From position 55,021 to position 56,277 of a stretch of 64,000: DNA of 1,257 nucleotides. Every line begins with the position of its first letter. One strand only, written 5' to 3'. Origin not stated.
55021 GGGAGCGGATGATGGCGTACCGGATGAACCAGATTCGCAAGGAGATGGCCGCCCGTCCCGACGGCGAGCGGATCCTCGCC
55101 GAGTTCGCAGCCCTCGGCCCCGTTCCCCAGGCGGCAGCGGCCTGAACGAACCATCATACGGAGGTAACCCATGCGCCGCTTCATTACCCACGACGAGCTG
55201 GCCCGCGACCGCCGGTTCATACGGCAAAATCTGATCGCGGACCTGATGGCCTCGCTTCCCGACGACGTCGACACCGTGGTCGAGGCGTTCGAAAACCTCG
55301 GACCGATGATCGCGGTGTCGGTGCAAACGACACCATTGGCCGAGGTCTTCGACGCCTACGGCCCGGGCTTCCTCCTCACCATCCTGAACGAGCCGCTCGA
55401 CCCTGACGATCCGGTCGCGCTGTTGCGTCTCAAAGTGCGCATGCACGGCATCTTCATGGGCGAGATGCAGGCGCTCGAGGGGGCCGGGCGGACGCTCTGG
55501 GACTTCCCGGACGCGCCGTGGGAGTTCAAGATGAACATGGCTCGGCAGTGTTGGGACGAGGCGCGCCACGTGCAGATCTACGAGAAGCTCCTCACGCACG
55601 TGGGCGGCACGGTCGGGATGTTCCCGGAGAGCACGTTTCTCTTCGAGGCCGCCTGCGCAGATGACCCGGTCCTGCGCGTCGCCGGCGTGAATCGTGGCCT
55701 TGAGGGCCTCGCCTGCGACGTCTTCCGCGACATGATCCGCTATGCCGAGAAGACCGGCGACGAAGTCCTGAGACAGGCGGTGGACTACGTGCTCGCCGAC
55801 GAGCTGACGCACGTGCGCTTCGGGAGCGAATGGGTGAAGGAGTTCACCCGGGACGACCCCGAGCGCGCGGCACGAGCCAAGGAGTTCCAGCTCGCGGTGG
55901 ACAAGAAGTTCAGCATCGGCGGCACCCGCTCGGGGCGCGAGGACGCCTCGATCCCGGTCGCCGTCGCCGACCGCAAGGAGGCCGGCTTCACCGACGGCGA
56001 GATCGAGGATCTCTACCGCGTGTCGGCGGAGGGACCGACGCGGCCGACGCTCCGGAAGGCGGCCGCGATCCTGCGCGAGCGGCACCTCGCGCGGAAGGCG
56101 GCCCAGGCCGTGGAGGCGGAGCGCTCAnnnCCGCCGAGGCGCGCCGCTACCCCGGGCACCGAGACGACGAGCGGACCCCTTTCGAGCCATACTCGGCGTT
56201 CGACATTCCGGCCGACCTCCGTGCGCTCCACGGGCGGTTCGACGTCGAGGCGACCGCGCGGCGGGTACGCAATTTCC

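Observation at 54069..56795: Unknown-function trio (protein X, ferritin-like protein, protein Z) with a full paralog of X and a relic of Z elsewhere in the window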

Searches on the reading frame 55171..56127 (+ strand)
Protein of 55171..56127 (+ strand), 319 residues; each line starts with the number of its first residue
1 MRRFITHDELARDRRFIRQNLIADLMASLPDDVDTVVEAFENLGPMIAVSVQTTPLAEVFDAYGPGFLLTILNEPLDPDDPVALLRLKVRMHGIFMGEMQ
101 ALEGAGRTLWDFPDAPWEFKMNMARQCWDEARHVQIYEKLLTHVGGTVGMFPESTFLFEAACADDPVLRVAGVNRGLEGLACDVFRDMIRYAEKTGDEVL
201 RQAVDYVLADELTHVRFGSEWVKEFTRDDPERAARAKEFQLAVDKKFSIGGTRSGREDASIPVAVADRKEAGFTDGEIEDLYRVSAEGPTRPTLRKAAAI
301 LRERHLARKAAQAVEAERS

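Call 3: search_protein_families(library=pfam, proteins=[window:55171-56127:+], max_evalue=1)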
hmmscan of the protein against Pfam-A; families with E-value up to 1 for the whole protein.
window:55171-56127:+ (319 aa): 4 families
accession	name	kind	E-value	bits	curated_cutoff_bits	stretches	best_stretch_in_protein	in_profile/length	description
PF04305.20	DUF455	-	3.4e-24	86.2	34.3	1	91-278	67-246/247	Protein of unknown function (DUF455)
PF03405.20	FA_desaturase_2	-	0.012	14.9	22.7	1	188-237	172-221/325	Fatty acid desaturase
PF11266.14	Ald_deCOase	-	0.11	12.7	28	1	196-232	119-155/218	Long-chain fatty aldehyde decarbonylase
PF00268.27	Ribonuc_red_sm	-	0.35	10.6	33.6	0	201-234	182-215/281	Ribonucleotide reductase, small chain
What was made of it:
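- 55171..56130 (+): Y: 319-aa DUF455 ferritin-like protein with invariant E98, E130xxH133, E178 and E211xxH214; proposed catalytic subunit. Pfam PF04305 3.4e-24, 86 bits (call 3).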

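Call 4: search_protein_families(library=ncbifam, proteins=[window:55171-56127:+], max_evalue=1)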
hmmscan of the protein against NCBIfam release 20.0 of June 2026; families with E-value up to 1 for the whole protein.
window:55171-56127:+ (319 aa): 3 families
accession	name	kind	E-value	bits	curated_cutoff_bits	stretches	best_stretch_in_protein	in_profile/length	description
NF007186.0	PRK09614.1-5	equivalog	0.0028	16.8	237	1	116-145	88-117/328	ribonucleotide-diphosphate reductase subunit beta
TIGR04059.1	Ald_deCOase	equivalog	0.052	13.5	222.65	1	196-238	120-162/220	aldehyde oxygenase (deformylating)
NF006200.0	PRK08326.1-3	equivalog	0.085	12.1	194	0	200-235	202-237/321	R2-like ligand-binding oxidase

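Call 10: search_solved_structures(query=window:55171-56127:+, max_evalue=10)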
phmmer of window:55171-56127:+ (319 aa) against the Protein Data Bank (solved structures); distinct sequences matched with E-value up to 10: 6.
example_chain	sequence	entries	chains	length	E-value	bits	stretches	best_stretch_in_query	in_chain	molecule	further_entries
6nyr_A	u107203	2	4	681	2.1e-06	30.4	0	194-224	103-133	Crov588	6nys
5uwz_A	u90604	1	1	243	0.08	15.3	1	196-232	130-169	Aldehyde decarbonylase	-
5k52_A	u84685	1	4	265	0.17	14.3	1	196-236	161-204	Aldehyde decarbonylase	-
4z5s_A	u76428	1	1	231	0.18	14.2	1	195-235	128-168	Aldehyde decarbonylase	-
7qbk_A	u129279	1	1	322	0.98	11.8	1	170-236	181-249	R2-like ligand-binding oxidase (homolog II) from Sulfolobus acidocaldarius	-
8roq_N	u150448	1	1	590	1.7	11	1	5-69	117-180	PIIIa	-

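Call 32: find_homologous_proteins(query=window:55171-56127:+)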
Query window:55171-56127:+ (319 aa): 4652 proteins with E <= 0.001 among 8000 candidates; the best 120 are listed.
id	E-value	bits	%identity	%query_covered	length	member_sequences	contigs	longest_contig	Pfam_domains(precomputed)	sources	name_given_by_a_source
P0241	1.0e-198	677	93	100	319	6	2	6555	PF04305.21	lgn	-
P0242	2.0e-181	620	87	97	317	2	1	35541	PF04305.21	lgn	-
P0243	9.4e-180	615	86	98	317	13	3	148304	PF04305.21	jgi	jgi:uncharacterized ferritin-like protein (DUF455 family)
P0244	6.0e-177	605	85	96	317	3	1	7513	PF04305.21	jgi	-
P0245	3.4e-169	580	81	96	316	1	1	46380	PF04305.21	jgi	jgi:uncharacterized ferritin-like protein (DUF455 family)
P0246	9.2e-168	575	79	99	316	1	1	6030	PF04305.21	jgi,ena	-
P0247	3.2e-165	567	79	98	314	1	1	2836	PF04305.21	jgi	jgi:uncharacterized ferritin-like protein (DUF455 family)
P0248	3.4e-165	567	77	98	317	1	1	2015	PF04305.21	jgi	-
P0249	1.4e-164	565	79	98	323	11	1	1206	PF04305.21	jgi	jgi:uncharacterized ferritin-like protein (DUF455 family)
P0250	1.5e-163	561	78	94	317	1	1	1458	PF04305.21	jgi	jgi:uncharacterized ferritin-like protein (DUF455 family)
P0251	5.0e-163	560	78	98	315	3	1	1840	PF04305.21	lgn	-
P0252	4.8e-161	553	77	99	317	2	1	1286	PF04305.21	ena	-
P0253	1.6e-160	551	76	99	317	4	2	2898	PF04305.21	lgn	-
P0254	6.8e-156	536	75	97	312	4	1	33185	PF04305.21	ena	-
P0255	2.1e-155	535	75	96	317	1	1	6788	PF04305.21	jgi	jgi:uncharacterized ferritin-like protein (DUF455 family)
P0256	8.6e-155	533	75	99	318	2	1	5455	PF04305.21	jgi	jgi:uncharacterized ferritin-like protein (DUF455 family)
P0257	9.0e-155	533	72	99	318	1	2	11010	PF04305.21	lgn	-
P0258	5.7e-154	530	75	96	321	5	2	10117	PF04305.21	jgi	jgi:uncharacterized ferritin-like protein (DUF455 family)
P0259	5.7e-154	530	75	96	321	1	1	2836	PF04305.21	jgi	-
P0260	8.1e-154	529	75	96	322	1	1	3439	PF04305.21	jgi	jgi:uncharacterized ferritin-like protein (DUF455 family)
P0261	9.9e-154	529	75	95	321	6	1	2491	PF04305.21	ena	-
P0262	1.2e-153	529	75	96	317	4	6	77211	PF04305.21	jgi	-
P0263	1.5e-153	529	74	99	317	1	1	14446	PF04305.21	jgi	jgi:uncharacterized ferritin-like protein (DUF455 family)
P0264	1.6e-153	528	75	98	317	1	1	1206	PF04305.21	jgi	jgi:uncharacterized ferritin-like protein (DUF455 family)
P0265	1.8e-153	528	74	94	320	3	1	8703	PF04305.21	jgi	jgi:uncharacterized ferritin-like protein (DUF455 family)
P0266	3.7e-153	527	74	97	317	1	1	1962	PF04305.21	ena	-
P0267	4.4e-153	527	75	96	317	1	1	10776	PF04305.21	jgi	jgi:uncharacterized ferritin-like protein (DUF455 family)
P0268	7.2e-153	526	73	99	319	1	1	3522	PF04305.21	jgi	-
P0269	1.1e-152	526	74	98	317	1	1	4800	PF04305.21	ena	-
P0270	1.3e-152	525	74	96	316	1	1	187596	PF04305.21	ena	-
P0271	1.9e-152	525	73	98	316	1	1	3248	PF04305.21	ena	-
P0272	2.2e-152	525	74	97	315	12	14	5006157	PF04305.21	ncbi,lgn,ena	-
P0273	2.4e-152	525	74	97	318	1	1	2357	PF04305.21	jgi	-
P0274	2.7e-152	524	73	98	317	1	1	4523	PF04305.21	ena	-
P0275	3.1e-152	524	74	97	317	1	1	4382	PF04305.21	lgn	-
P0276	3.8e-152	524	72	99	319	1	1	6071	PF04305.21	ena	-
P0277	4.0e-152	524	73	99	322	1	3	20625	PF04305.21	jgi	jgi:uncharacterized ferritin-like protein (DUF455 family)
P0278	4.4e-152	524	73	98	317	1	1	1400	PF04305.21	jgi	jgi:uncharacterized ferritin-like protein (DUF455 family)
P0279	4.9e-152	524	74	94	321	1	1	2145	PF04305.21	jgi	jgi:uncharacterized ferritin-like protein (DUF455 family)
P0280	5.0e-152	524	74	98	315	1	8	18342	PF04305.21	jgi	jgi:uncharacterized ferritin-like protein (DUF455 family)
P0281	5.6e-152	523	73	98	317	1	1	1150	PF04305.21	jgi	-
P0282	6.1e-152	523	73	98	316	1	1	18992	PF04305.21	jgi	jgi:uncharacterized ferritin-like protein (DUF455 family)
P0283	6.1e-152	523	72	98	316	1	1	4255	PF04305.21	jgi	jgi:uncharacterized ferritin-like protein (DUF455 family)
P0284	6.5e-152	523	74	97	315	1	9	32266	PF04305.21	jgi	jgi:uncharacterized ferritin-like protein (DUF455 family)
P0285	7.1e-152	523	74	98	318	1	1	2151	PF04305.21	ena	-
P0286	7.1e-152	523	74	97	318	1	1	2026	PF04305.21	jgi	jgi:uncharacterized ferritin-like protein (DUF455 family)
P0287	1.1e-151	522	73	98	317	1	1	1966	PF04305.21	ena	-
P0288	1.3e-151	522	73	98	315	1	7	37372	PF04305.21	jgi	jgi:uncharacterized ferritin-like protein (DUF455 family)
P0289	1.3e-151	522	74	98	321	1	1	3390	PF04305.21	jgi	jgi:uncharacterized ferritin-like protein (DUF455 family)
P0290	1.5e-151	522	72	100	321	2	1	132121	PF04305.21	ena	-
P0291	1.6e-151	522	74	97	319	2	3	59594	PF04305.21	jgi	jgi:uncharacterized ferritin-like protein (DUF455 family)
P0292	2.0e-151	522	72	97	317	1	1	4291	PF04305.21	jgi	-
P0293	2.3e-151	521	73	94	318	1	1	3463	PF04305.21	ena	-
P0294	2.8e-151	521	74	98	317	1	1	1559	PF04305.21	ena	-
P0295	3.4e-151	521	72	100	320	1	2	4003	PF04305.21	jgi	jgi:uncharacterized ferritin-like protein (DUF455 family)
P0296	3.7e-151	521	73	100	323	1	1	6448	PF04305.21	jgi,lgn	jgi:uncharacterized ferritin-like protein (DUF455 family)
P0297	6.5e-151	520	74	94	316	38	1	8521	PF04305.21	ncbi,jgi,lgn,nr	ncbi:MAG TPA: DUF455 family protein [Myxococcota bacterium]|nr:DUF455 family protein [Myxococcota ba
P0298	9.0e-151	519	73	97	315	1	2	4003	PF04305.21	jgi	jgi:uncharacterized ferritin-like protein (DUF455 family)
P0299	9.1e-151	519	74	98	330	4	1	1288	PF04305.21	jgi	jgi:uncharacterized ferritin-like protein (DUF455 family)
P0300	9.6e-151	519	73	97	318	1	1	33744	PF04305.21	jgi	jgi:uncharacterized ferritin-like protein (DUF455 family)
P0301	9.7e-151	519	73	97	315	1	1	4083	PF04305.21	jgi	jgi:uncharacterized ferritin-like protein (DUF455 family)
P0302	1.0e-150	519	72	99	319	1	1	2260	PF04305.21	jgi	-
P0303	1.2e-150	519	71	100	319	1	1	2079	PF04305.21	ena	-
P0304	1.2e-150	519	71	98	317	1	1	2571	PF04305.21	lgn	-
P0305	1.7e-150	518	73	98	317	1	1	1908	PF04305.21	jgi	jgi:uncharacterized ferritin-like protein (DUF455 family)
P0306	2.1e-150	518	72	99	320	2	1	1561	PF04305.21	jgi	jgi:uncharacterized ferritin-like protein (DUF455 family)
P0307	2.2e-150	518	72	98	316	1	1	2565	PF04305.21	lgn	-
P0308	2.4e-150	518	73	94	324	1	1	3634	PF04305.21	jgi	jgi:uncharacterized ferritin-like protein (DUF455 family)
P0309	2.7e-150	518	72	99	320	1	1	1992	PF04305.21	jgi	jgi:uncharacterized ferritin-like protein (DUF455 family)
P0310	2.8e-150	518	72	98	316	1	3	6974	PF04305.21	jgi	jgi:uncharacterized ferritin-like protein (DUF455 family)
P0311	3.2e-150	518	71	98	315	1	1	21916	PF04305.21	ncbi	-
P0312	3.3e-150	518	73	98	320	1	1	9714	PF04305.21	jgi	jgi:uncharacterized ferritin-like protein (DUF455 family)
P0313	3.5e-150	517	72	98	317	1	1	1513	PF04305.21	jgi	-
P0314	3.5e-150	517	73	98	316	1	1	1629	PF04305.21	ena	-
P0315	3.9e-150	517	72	99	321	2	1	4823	PF04305.21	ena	-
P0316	4.2e-150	517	71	99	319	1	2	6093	PF04305.21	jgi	jgi:uncharacterized ferritin-like protein (DUF455 family)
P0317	4.3e-150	517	73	98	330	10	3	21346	PF04305.21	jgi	jgi:uncharacterized ferritin-like protein (DUF455 family)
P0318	4.3e-150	517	74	94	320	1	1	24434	PF04305.21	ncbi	-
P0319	4.4e-150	517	73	97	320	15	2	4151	PF04305.21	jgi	jgi:uncharacterized ferritin-like protein (DUF455 family)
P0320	5.9e-150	517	70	99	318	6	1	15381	PF04305.21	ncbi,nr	ncbi:MAG: DUF455 family protein [Deltaproteobacteria bacterium]|nr:DUF455 family protein [Deltaprote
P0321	6.0e-150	517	73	97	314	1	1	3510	PF04305.21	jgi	jgi:uncharacterized ferritin-like protein (DUF455 family)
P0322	6.2e-150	517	74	97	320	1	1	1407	PF04305.21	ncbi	-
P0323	6.8e-150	517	72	95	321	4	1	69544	PF04305.21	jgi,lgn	jgi:uncharacterized ferritin-like protein (DUF455 family)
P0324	6.9e-150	517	73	97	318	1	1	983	PF04305.21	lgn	-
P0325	7.5e-150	516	72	98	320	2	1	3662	PF04305.21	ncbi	-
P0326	7.7e-150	516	73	98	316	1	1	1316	PF04305.21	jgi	-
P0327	8.1e-150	516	71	100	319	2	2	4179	PF04305.21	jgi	jgi:uncharacterized ferritin-like protein (DUF455 family)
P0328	8.2e-150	516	71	100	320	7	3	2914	PF04305.21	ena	-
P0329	8.8e-150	516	73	98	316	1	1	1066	PF04305.21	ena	-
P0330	1.0e-149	516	72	98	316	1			PF04305.21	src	-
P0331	1.1e-149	516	72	98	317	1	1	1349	PF04305.21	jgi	-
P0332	1.2e-149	516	71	94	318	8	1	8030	PF04305.21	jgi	jgi:uncharacterized ferritin-like protein (DUF455 family)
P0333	1.3e-149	516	72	94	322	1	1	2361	PF04305.21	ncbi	-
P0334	1.4e-149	515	73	97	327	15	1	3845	PF04305.21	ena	-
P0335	1.5e-149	515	73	97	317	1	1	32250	PF04305.21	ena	-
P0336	1.8e-149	515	72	98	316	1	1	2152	PF04305.21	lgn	-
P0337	2.0e-149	515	72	99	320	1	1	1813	PF04305.21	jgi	jgi:uncharacterized ferritin-like protein (DUF455 family)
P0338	2.1e-149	515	73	98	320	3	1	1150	PF04305.21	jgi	jgi:uncharacterized ferritin-like protein (DUF455 family)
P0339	2.2e-149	515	73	95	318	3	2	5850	PF04305.21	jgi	jgi:uncharacterized ferritin-like protein (DUF455 family)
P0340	2.2e-149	515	72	94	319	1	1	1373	PF04305.21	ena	-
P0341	2.7e-149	515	73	96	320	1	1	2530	PF04305.21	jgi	jgi:uncharacterized ferritin-like protein (DUF455 family)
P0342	2.7e-149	515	71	98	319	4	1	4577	PF04305.21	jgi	jgi:uncharacterized ferritin-like protein (DUF455 family)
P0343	3.0e-149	514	72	98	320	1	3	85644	PF04305.21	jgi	jgi:uncharacterized ferritin-like protein (DUF455 family)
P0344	3.0e-149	514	73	97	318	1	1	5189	PF04305.21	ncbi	-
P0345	3.1e-149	514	73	96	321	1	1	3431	PF04305.21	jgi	jgi:uncharacterized ferritin-like protein (DUF455 family)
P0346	3.9e-149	514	71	99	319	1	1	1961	PF04305.21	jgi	jgi:uncharacterized ferritin-like protein (DUF455 family)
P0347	4.0e-149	514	73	96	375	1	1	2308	PF04305.21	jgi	jgi:uncharacterized ferritin-like protein (DUF455 family)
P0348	4.1e-149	514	71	98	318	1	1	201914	PF04305.21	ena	-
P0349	4.3e-149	514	72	97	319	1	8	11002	PF04305.21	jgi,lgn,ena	jgi:uncharacterized ferritin-like protein (DUF455 family)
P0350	4.3e-149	514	71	98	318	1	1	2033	PF04305.21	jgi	jgi:uncharacterized ferritin-like protein (DUF455 family)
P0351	4.4e-149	514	72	94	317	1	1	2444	PF04305.21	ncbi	-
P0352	4.9e-149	514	71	98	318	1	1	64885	PF04305.21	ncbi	-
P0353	5.1e-149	514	71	98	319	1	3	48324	PF04305.21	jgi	jgi:uncharacterized ferritin-like protein (DUF455 family)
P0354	5.1e-149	514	73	94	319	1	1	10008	PF04305.21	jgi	jgi:uncharacterized ferritin-like protein (DUF455 family)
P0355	5.4e-149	514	71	96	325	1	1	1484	PF04305.21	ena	-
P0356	6.0e-149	513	72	98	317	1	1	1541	PF04305.21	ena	-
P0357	7.7e-149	513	71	98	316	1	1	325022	PF04305.21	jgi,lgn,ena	-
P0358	8.1e-149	513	73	96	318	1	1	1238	PF04305.21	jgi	jgi:uncharacterized ferritin-like protein (DUF455 family)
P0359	1.3e-148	512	71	98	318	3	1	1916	PF04305.21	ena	-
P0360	1.3e-148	512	71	99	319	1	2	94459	PF04305.21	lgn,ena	-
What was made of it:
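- On Pfam DUF455 (PF04305), for Y: All listed homologues carry PF04305 (call 32).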

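Call 33: find_encoding_contigs(protein=P0272, flank=10000, max_places=3)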
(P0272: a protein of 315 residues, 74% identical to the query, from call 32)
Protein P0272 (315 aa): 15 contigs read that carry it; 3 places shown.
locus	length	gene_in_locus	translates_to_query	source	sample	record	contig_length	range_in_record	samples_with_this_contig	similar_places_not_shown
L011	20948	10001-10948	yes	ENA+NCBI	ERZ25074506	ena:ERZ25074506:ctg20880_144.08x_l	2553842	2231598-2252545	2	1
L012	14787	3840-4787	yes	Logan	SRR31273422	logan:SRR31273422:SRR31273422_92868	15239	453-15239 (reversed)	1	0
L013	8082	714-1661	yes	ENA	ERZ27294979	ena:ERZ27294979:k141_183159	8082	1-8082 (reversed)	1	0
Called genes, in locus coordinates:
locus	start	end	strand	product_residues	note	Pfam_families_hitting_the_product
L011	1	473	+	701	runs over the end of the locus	PF00580:UvrD-helicase, PF13245:AAA_19, PF00580:UvrD-helicase, PF13361:UvrD_C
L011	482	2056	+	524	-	-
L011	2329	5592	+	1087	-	PF04851:ResIII, PF00270:DEAD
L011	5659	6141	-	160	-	PF04002:RadC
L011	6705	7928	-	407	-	PF00067:p450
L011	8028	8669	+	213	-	PF00440:TetR_N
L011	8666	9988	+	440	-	PF00753:Lactamase_B (weak)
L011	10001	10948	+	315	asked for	PF04305:DUF455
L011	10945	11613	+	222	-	-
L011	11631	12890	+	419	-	PF00067:p450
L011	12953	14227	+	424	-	PF00067:p450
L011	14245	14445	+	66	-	-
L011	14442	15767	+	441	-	PF00067:p450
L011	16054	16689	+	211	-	PF00440:TetR_N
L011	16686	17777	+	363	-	PF25917:BSH_RND, PF25973:BSH_CzcB, PF25954:Beta-barrel_RND_2, PF25967:RND-MFP_C (weak), PF25975:CzcB_C (weak), PF25989:YknX_C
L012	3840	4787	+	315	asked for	PF04305:DUF455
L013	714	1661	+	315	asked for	PF04305:DUF455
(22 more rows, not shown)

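Call 52: search_solved_structures(query=A3, max_evalue=10, show_alignments=2)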
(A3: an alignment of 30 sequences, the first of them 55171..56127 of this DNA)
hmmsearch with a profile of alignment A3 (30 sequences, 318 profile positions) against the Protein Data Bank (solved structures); distinct sequences matched with E-value up to 10: 6.
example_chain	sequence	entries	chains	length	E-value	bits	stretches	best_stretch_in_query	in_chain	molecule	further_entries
6nyr_A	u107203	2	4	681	2e-08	37.1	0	197-231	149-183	Crov588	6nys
8vl4_A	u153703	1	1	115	0.17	14.3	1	269-303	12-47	De novo design protein 312 parent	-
4z5s_A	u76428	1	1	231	0.43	13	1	197-237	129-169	Aldehyde decarbonylase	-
7qbk_A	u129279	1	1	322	0.52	12.7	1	168-237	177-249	R2-like ligand-binding oxidase (homolog II) from Sulfolobus acidocaldarius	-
7aik_A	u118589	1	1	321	0.65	12.4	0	202-234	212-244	Ribonucleoside-diphosphate reductase subunit beta,Ribonucleoside-diphosphate reductase sub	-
7ail_A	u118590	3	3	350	0.8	12.1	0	202-234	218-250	Ribonucleoside-diphosphate reductase subunit beta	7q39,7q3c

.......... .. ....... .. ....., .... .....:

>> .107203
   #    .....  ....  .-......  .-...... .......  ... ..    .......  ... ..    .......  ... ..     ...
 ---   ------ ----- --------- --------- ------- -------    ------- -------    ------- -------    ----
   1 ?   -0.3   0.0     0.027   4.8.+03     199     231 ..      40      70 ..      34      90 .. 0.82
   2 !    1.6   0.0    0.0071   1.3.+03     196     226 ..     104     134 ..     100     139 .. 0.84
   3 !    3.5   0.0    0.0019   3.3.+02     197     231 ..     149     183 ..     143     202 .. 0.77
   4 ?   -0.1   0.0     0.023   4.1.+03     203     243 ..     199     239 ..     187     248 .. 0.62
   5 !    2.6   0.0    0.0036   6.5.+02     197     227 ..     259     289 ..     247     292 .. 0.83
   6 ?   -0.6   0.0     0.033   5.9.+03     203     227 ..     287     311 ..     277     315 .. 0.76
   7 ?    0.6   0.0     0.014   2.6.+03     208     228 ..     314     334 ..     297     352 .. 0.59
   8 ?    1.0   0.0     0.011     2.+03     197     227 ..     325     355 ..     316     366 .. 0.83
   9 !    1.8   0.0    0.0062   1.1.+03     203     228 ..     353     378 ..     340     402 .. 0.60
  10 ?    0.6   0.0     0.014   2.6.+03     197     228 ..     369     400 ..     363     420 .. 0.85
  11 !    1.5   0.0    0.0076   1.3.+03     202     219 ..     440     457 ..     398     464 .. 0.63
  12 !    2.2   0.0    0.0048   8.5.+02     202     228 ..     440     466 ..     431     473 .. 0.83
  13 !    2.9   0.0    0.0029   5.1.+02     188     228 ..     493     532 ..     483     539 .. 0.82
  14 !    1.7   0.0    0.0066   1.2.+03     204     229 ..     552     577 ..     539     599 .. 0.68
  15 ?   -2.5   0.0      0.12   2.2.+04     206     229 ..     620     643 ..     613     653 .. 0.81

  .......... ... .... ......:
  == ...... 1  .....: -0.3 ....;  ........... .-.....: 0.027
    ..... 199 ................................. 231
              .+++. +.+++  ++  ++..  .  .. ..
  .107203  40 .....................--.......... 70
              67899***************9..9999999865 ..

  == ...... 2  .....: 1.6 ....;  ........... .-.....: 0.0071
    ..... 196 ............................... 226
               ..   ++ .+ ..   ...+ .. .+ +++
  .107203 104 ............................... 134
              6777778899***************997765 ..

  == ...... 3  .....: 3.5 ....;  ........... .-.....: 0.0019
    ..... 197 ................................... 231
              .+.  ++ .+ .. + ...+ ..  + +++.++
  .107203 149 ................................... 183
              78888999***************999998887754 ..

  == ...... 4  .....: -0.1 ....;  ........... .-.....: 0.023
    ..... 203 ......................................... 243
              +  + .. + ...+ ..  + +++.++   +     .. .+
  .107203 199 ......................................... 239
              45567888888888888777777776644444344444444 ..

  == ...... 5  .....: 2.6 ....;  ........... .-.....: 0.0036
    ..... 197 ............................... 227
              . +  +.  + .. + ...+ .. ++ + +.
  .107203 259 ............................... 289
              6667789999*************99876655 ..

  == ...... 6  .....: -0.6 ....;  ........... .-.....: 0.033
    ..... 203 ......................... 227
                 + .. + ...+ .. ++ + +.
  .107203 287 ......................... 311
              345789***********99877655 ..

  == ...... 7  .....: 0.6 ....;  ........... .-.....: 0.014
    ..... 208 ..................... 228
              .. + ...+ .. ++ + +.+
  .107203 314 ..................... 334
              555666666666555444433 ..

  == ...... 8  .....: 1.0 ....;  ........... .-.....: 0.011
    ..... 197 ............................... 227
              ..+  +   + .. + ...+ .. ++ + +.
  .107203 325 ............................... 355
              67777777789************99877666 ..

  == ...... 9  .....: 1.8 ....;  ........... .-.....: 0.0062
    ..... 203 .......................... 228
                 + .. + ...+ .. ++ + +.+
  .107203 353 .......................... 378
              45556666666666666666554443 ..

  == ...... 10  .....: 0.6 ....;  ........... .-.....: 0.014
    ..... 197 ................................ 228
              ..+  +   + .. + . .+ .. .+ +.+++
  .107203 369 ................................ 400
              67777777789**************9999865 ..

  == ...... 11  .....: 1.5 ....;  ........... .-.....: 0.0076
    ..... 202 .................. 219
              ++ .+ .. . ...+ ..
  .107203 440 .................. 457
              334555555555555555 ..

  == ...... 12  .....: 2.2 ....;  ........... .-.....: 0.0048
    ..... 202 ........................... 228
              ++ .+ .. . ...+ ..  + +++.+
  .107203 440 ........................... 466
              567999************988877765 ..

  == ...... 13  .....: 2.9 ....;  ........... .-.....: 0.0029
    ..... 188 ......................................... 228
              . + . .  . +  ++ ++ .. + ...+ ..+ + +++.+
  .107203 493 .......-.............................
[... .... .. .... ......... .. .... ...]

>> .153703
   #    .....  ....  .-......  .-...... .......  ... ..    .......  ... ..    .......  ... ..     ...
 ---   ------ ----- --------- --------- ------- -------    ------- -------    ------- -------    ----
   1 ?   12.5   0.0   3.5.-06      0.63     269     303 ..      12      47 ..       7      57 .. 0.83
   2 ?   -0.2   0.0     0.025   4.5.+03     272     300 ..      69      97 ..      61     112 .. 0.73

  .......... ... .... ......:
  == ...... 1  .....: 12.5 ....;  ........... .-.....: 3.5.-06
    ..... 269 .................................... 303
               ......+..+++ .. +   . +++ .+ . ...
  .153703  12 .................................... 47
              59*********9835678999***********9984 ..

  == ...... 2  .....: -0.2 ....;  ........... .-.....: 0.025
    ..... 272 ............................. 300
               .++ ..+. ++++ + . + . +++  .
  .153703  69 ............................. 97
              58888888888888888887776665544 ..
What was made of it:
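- Tried and rejected: The PDB 'hit' of Y to Crov588 is an artefact of a repeated LTHLTFG-like motif and was rejected (calls 10, 52).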

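Call 80: search_dna_similar(query=window:55171-56127:+, collection=plasmids, mode=protein, max_rows=15, max_evalue=0.001)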
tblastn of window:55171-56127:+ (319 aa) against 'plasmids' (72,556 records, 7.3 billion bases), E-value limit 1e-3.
Records with a match: 4; places in all: 4; records where one place covers at least 80% of the query: 0.
Best place of each record, by identity: <60% 4.
By first word of the organism name: Geobacillus 1; Sphingomonas 1; Pseudorhodobacter 1; Tistrella 1.
By predicted mobility (MOB-suite, as given by PLSDB): conjugative 2; non-mobilizable 1; mobilizable 1.
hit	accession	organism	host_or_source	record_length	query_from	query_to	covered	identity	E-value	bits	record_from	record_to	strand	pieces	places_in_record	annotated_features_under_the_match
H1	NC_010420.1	Geobacillus stearothermophilus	geothermal site near the Baltic Sea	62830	31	278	78%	26.5%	4e-16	86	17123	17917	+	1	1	DUF455 family protein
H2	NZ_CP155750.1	Sphingomonas parapaucimobilis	Chinese cabbage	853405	101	221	38%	31.7%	9e-5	52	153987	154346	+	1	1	ferritin-like domain-containing protein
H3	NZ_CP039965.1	Pseudorhodobacter turbinis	single bacterial isolate,Turban shell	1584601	116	229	36%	30.2%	2e-4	50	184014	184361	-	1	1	record has no annotation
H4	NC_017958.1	Tistrella mobilis KA081020-065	-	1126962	129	224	30%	35.7%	4e-4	50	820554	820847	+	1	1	record has no annotation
